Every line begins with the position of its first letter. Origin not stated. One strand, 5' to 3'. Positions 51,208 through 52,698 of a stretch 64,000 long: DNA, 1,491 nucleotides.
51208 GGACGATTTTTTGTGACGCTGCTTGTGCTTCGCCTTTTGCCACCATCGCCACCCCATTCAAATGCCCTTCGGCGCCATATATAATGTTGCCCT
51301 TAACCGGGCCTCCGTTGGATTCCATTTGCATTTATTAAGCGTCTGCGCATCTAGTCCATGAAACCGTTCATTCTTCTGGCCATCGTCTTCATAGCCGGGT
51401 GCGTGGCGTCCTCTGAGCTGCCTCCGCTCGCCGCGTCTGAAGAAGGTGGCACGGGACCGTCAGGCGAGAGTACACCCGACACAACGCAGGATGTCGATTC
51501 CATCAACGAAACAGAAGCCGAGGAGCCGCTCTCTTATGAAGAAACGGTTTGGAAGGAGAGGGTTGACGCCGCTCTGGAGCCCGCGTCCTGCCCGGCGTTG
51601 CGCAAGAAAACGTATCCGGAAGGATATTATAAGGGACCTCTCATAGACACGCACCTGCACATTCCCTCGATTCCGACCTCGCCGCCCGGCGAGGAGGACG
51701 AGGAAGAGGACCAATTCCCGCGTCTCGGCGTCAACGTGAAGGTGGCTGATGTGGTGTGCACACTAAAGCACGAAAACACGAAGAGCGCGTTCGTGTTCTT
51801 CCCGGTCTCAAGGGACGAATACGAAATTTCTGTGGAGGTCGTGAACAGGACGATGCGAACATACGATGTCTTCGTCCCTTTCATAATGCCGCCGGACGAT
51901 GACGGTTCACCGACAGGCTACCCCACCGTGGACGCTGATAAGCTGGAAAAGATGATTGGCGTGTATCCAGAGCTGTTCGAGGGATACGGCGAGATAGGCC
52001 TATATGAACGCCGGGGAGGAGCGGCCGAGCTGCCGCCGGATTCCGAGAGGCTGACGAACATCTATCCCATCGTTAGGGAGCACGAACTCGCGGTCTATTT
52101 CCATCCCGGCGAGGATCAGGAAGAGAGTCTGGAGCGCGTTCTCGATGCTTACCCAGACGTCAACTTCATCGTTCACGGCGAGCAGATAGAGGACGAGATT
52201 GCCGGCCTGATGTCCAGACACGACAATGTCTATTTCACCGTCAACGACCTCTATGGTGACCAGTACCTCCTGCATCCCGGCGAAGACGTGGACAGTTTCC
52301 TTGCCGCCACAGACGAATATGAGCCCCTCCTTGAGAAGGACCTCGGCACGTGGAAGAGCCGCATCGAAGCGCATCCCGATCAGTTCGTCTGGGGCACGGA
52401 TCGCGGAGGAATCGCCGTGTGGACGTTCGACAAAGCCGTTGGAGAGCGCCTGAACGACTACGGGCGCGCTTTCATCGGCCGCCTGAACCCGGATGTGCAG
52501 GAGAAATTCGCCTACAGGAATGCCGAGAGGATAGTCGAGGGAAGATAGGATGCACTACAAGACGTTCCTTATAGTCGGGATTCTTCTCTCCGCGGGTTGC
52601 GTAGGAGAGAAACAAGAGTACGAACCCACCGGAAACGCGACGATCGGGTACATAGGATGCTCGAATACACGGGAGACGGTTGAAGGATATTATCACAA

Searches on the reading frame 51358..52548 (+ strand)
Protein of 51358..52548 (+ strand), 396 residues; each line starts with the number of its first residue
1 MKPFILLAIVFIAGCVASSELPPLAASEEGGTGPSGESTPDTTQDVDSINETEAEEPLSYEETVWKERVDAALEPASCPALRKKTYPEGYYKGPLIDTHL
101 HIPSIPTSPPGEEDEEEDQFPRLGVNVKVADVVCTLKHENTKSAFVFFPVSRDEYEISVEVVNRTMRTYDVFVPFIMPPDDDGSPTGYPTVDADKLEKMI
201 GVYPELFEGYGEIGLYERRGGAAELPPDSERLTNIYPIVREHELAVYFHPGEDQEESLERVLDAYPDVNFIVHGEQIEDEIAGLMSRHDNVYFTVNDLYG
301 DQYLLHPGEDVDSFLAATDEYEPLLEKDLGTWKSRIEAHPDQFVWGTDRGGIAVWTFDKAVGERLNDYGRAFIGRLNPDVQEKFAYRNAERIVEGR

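Call 71: search_protein_families(library=pfam, proteins=[window:51358-52548:+], max_evalue=0.00001)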
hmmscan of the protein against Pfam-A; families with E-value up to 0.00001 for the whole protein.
window:51358-52548:+ (396 aa): 1 family
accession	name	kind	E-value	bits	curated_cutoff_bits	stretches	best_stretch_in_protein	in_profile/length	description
PF04909.20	Amidohydro_2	-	3e-10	40.8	26.4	1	96-392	1-286/289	Amidohydrolase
